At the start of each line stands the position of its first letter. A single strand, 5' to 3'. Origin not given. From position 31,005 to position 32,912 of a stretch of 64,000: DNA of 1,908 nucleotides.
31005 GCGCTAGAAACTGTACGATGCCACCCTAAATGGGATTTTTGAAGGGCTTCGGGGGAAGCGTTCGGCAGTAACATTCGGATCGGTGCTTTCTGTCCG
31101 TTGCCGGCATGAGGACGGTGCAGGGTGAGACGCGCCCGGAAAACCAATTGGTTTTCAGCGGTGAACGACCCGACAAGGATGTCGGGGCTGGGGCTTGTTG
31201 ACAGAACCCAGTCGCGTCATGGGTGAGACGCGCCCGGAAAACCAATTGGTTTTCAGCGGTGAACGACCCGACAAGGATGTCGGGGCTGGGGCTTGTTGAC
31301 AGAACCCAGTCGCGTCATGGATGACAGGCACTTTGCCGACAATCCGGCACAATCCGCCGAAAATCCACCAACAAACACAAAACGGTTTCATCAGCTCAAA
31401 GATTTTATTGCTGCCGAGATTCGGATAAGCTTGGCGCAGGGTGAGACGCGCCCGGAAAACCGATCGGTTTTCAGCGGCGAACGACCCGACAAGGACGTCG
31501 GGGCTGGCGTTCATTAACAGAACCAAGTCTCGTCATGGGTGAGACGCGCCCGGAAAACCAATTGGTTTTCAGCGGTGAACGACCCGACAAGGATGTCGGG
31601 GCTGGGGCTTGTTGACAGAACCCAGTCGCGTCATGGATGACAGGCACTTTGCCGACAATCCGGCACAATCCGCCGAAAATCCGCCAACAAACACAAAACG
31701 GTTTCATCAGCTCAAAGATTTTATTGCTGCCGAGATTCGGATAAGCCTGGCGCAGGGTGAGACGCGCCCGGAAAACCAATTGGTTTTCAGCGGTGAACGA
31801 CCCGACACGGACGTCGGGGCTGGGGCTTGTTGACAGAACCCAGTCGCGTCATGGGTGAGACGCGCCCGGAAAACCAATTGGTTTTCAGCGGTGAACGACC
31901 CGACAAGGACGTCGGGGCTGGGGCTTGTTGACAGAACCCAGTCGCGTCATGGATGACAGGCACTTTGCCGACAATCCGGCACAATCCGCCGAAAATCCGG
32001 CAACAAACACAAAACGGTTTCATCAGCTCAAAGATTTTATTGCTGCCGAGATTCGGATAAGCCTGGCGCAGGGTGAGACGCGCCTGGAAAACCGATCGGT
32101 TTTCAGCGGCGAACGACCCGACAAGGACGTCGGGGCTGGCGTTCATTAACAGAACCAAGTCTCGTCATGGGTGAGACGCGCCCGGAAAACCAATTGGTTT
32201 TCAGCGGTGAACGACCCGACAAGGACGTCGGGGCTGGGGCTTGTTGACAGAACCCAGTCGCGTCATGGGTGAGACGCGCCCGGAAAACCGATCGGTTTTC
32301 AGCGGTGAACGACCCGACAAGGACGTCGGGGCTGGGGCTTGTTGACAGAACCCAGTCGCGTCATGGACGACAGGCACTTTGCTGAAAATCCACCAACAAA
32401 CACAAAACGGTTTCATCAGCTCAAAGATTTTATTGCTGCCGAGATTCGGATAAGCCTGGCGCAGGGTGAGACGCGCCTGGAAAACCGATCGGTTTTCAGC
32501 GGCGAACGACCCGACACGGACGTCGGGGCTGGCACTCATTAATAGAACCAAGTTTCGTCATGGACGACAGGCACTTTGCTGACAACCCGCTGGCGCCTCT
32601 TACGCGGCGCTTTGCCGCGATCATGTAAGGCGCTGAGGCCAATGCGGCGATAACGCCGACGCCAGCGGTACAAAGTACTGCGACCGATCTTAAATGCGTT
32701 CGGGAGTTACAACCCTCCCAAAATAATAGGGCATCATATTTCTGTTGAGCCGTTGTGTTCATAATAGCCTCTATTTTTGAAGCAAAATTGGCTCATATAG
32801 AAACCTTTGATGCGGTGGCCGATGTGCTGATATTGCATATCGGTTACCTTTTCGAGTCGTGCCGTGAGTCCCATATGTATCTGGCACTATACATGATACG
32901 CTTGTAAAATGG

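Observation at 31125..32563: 1.44-kb higher-order tandem array of 98-bp palindrome-bearing units with compensatory variant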

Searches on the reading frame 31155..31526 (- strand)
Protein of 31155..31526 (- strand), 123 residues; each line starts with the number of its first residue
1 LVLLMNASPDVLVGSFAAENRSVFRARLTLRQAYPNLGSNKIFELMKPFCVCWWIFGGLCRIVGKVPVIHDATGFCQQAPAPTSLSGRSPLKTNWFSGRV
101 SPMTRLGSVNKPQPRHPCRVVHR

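Call 17: search_protein_families(library=pfam, max_evalue=10, proteins=[window:31158-31526:-])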
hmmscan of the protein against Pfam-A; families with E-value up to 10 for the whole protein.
seq(123 aa): 0 families

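Call 33: find_homologous_proteins(query=window:31155-31526:-, max_evalue=0.01)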
Query window:31155-31526:- (123 aa): 9 proteins with E <= 0.01 among 15 candidates.
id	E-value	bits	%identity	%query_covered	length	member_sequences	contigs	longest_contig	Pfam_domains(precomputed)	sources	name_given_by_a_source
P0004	1.5e-47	179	89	80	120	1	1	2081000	-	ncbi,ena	-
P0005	1.6e-40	156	83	70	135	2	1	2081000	-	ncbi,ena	-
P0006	2.8e-35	139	60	100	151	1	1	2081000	-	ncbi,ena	-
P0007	4.3e-25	106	77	56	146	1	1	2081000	-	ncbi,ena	-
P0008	2.2e-19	88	55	80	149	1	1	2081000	-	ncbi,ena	-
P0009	1.9e-12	65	39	97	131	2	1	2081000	-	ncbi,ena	-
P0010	5.7e-6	44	73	30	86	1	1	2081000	-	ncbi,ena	-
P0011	6.8e-5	41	59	36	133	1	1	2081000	-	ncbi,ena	-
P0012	3.2e-4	39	56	33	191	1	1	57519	-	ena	-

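Call 37: find_encoding_contigs(protein=P0012, flank=10000, max_places=5)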
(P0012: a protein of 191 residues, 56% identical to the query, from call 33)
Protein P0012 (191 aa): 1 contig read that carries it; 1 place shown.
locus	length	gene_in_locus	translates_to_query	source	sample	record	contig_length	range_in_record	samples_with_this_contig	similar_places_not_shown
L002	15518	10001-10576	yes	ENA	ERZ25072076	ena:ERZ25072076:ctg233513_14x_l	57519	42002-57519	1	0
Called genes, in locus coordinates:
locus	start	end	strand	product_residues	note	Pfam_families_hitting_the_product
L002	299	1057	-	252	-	PF17784:Sulfotransfer_4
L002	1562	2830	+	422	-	PF00266:Aminotran_5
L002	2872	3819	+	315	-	PF22484:DUF6986, PF03328:HpcH_HpaI, PF15617:C-C_Bond_Lyase (faint)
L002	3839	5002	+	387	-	PF08442:ATP-grasp_2, PF13549:ATP-grasp_5, PF24948:Citrate_synth_N, PF00549:Ligase_CoA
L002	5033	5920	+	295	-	PF02629:CoA_binding, PF00549:Ligase_CoA, PF13607:Succ_CoA_lig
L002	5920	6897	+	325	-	PF00389:2-Hacid_dh, PF02826:2-Hacid_dh_C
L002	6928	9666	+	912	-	PF00311:PEPcase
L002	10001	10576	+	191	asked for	-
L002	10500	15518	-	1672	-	?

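Call 45: find_encoding_contigs(protein=P0005, flank=5000, max_places=5)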
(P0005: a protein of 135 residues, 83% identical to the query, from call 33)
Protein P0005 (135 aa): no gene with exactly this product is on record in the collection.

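Call 59: search_protein_families(library=ncbifam, max_evalue=0.001, proteins=[P0009])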
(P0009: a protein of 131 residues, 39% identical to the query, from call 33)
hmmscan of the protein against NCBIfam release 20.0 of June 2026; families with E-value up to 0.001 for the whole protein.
P0009 (131 aa): 1 family
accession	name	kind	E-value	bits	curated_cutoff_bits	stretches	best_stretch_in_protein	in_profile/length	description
NF033577.2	transpos_IS481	equivalog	2.6e-07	30.4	224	1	24-94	191-260/284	IS481 family transposase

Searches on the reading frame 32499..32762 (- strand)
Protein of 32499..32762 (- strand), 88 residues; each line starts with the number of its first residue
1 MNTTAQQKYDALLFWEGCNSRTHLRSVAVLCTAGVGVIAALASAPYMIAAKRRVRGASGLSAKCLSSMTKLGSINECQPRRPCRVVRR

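Call 17: search_protein_families(library=pfam, max_evalue=10, proteins=[window:32499-32762:-])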
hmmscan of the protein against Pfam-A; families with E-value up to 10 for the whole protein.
seq(88 aa): 1 family
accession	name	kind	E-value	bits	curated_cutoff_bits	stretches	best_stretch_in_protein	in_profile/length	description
PF24126.1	DUF7394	-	0.084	13.6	27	1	26-41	10-25/65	Family of unknown function (DUF7394)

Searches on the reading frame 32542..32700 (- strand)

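Call 17: search_protein_families(library=pfam, max_evalue=10, proteins=[window:32542-32700:-])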
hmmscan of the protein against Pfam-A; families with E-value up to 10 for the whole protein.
seq(53 aa): 8 families
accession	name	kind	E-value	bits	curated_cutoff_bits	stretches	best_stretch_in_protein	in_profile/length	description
PF13518.12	HTH_28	-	2.8e-07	30.9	25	1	2-33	21-52/52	Helix-turn-helix domain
PF13565.12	HTH_32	-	1.3e-05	26.1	33.7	1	9-36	1-28/73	Homeodomain-like domain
PF13551.12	HTH_29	-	2.5e-05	24.7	28.1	1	5-35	24-56/64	Winged helix-turn helix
PF13384.12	HTH_23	-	0.00013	22.1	24.6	1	3-25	27-49/50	Homeodomain-like domain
PF23125.1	Xre-MbcA-ParS_M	-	0.00022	21.3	27.8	1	2-24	10-32/51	Antitoxin Xre/MbcA/ParS-like, middle domain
PF01710.22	HTH_Tnp_IS630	-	0.032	14.7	21.3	1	2-27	27-49/119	Transposase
PF13011.12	LZ_Tnp_IS481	-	0.033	14.9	22.2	1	7-35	39-67/85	leucine-zipper of insertion element IS481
PF01527.26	HTH_Tnp_1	-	0.033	14.8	24.1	1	7-34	37-62/75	Transposase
